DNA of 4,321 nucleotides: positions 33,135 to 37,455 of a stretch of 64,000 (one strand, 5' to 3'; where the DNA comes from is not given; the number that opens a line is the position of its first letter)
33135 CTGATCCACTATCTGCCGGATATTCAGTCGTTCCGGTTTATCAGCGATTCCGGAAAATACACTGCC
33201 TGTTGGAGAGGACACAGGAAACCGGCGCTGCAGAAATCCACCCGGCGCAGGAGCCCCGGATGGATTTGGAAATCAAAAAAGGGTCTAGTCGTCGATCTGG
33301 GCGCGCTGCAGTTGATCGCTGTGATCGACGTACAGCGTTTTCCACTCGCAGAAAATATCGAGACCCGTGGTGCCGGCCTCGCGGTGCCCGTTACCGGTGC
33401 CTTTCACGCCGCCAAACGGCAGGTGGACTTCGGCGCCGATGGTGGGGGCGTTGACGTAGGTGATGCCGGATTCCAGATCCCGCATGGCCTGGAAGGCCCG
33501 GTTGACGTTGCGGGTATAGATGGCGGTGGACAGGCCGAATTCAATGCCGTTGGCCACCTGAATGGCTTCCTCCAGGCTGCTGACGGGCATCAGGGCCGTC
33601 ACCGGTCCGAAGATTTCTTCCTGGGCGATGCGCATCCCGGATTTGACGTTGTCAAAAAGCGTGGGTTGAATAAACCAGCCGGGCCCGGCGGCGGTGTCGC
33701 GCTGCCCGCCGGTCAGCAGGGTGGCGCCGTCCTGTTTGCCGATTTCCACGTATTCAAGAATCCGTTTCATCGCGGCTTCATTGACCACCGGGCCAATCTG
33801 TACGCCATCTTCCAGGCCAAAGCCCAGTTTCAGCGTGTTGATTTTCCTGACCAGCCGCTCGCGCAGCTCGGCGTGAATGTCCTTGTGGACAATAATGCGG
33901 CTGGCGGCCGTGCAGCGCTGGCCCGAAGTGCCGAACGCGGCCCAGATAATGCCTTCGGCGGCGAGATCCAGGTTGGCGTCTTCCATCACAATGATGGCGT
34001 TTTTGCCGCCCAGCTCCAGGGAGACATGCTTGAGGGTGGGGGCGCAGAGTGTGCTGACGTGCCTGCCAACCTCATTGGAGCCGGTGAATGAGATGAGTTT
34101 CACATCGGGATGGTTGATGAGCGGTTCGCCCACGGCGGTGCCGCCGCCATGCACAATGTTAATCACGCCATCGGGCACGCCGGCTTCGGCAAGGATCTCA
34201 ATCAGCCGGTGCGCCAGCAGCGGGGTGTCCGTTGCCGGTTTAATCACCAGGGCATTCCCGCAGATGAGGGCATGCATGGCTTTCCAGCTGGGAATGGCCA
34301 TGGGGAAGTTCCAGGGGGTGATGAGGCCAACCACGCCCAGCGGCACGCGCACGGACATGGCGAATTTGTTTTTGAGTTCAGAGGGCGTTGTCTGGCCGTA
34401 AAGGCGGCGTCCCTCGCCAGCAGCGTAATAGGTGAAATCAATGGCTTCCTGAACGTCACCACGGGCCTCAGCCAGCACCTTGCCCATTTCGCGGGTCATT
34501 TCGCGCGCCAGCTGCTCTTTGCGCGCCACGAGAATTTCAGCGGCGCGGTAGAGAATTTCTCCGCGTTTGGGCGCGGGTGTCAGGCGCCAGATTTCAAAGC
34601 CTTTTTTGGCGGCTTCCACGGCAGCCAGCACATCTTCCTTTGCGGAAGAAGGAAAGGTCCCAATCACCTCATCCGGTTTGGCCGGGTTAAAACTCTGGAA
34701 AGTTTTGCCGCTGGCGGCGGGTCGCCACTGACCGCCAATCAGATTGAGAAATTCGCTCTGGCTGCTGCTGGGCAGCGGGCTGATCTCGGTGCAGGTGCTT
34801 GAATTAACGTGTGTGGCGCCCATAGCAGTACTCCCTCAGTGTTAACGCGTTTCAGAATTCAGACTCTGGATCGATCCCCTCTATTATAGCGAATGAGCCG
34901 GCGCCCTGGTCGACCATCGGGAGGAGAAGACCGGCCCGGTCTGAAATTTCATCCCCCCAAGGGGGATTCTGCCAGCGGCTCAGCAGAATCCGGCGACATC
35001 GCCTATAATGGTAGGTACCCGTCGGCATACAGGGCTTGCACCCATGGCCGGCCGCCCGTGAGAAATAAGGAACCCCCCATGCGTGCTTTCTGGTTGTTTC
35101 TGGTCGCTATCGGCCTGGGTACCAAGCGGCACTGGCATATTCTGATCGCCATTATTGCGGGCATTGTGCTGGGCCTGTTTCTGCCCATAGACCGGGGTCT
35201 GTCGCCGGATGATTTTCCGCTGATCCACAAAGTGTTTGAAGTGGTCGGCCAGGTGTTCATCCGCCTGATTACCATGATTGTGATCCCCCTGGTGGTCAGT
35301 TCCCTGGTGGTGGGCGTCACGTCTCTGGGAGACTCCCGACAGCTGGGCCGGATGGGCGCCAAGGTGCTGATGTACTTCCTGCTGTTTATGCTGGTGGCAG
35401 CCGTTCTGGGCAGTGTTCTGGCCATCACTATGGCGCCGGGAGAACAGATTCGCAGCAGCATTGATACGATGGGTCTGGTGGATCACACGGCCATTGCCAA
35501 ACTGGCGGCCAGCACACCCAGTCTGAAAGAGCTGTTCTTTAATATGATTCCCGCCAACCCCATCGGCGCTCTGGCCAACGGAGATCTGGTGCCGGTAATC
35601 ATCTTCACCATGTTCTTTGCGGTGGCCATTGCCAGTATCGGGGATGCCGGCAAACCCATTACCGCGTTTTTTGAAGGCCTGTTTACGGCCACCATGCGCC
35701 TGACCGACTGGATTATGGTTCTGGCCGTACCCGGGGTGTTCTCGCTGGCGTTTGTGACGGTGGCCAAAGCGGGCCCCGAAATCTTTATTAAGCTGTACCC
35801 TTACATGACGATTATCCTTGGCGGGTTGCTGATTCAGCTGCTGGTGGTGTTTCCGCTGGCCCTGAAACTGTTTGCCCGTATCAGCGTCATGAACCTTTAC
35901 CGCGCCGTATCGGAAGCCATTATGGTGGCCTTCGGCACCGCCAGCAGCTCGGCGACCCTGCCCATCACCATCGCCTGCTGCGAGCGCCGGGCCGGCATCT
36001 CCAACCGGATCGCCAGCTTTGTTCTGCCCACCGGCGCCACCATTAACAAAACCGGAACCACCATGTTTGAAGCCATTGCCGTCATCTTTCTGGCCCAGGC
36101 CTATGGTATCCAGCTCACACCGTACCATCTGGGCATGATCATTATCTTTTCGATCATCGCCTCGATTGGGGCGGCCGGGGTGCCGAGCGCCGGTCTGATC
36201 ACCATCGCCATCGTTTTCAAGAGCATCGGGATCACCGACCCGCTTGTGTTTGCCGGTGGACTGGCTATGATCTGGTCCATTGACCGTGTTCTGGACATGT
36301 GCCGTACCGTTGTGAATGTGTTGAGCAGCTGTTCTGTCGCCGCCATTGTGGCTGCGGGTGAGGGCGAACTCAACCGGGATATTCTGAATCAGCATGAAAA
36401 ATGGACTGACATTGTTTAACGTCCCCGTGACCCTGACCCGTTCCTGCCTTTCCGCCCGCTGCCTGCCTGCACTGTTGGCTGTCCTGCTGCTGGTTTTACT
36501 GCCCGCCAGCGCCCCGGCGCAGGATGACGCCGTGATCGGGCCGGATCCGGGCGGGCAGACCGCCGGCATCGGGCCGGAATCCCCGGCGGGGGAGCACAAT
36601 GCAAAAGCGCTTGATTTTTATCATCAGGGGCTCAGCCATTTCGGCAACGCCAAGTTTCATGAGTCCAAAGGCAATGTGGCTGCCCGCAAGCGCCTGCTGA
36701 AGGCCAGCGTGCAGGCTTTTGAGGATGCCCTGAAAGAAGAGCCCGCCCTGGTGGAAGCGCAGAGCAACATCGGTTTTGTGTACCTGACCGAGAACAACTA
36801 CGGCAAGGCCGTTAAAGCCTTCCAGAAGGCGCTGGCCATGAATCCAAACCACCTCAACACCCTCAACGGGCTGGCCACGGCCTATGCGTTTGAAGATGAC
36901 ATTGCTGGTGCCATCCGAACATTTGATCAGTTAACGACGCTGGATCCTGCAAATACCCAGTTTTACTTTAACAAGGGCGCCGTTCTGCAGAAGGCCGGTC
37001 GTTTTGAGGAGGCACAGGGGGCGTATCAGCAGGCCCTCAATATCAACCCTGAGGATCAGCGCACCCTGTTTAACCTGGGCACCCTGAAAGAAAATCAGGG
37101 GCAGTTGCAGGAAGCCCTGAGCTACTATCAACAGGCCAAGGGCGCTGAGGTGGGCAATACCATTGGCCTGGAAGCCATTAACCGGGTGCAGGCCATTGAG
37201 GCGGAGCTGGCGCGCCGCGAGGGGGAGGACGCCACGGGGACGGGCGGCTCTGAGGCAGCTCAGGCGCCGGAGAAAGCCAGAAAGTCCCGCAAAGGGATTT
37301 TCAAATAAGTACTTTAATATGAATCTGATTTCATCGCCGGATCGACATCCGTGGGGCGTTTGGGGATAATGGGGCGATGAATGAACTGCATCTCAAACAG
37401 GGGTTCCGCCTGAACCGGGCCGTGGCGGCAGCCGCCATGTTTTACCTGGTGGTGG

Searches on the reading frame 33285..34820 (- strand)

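Call 30: search_protein_families(library=pfam, proteins=[window:33285-34820:-], max_evalue=0.001)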
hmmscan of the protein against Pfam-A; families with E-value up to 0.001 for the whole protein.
window:33285-34820:- (511 aa): 2 families
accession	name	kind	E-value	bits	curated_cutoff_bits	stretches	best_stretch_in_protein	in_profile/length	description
PF00171.27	Aldedh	-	1.6e-170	568.1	23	1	32-495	1-460/461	Aldehyde dehydrogenase family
PF05893.19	LuxC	-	0.00015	21.3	21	1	152-321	80-250/401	Acyl-CoA reductase (LuxC)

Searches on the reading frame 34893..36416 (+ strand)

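Call 30: search_protein_families(library=pfam, proteins=[window:34893-36416:+], max_evalue=0.001)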
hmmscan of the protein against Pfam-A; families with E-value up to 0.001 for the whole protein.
window:34893-36416:+ (508 aa): 1 family
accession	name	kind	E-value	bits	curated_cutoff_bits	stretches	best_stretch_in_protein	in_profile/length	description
PF00375.23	SDF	-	6.9e-105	351.7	27.9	1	81-487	3-385/387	Sodium:dicarboxylate symporter family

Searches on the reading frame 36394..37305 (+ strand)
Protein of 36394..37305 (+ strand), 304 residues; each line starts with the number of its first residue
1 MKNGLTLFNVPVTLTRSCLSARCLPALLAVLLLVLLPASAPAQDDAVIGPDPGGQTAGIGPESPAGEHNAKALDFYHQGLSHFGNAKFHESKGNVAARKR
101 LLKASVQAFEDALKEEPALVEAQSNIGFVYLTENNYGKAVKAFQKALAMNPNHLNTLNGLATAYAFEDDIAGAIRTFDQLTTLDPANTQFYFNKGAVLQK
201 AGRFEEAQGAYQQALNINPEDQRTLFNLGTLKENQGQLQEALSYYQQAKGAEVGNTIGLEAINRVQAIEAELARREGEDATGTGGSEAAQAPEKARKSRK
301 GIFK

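Call 30: search_protein_families(library=pfam, proteins=[window:36394-37305:+], max_evalue=0.001)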
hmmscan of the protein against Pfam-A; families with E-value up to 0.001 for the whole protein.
window:36394-37305:+ (304 aa): 22 families
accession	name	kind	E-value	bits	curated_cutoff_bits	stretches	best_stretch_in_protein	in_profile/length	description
PF07719.23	TPR_2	-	3.4e-27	92.7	27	2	190-221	3-34/34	Tetratricopeptide repeat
PF00515.34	TPR_1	-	1.5e-26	91.5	27.8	3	121-153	2-34/34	Tetratricopeptide repeat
PF13181.12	TPR_8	-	6.4e-22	76.2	25.7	2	121-153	2-34/34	Tetratricopeptide repeat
PF13431.12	TPR_17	-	8.9e-21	72.8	24.4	2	210-242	1-33/34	Tetratricopeptide repeat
PF13424.12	TPR_12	-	5.5e-18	65.4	30.1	3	192-248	7-71/77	Tetratricopeptide repeat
PF13414.12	TPR_11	-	2.1e-17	63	26.8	1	201-236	7-42/42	TPR repeat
PF13432.12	TPR_16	-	7.9e-16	58.6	32.7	3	195-250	4-59/65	Tetratricopeptide repeat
PF14559.12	TPR_19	-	3e-15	56.7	25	2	131-188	2-59/68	Tetratricopeptide repeat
PF13428.12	TPR_14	-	5e-14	51.8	23.5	0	195-230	8-43/44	Tetratricopeptide repeat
PF13176.12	TPR_7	-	1e-12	47.5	27.9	0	193-221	4-32/36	Tetratricopeptide repeat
PF13371.12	TPR_9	-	5.6e-11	42.7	35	1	163-222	4-63/73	Tetratricopeptide repeat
PF13174.12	TPR_6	-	4.6e-09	36.8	26.3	0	225-248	3-26/33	Tetratricopeptide repeat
PF23914.1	TPR_CcmH_CycH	-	2.4e-08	34.4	42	1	125-222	55-155/158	Cytochrome c-type biogenesis protein H TPR domain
PF13374.12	TPR_10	-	5.2e-07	29.9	27.5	0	227-248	7-28/42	Tetratricopeptide repeat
PF24575.1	TPR_Slam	-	7.9e-06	26.7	35.2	0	191-235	50-95/104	Surface lipoprotein assembly modifier, N-terminal TPR repeats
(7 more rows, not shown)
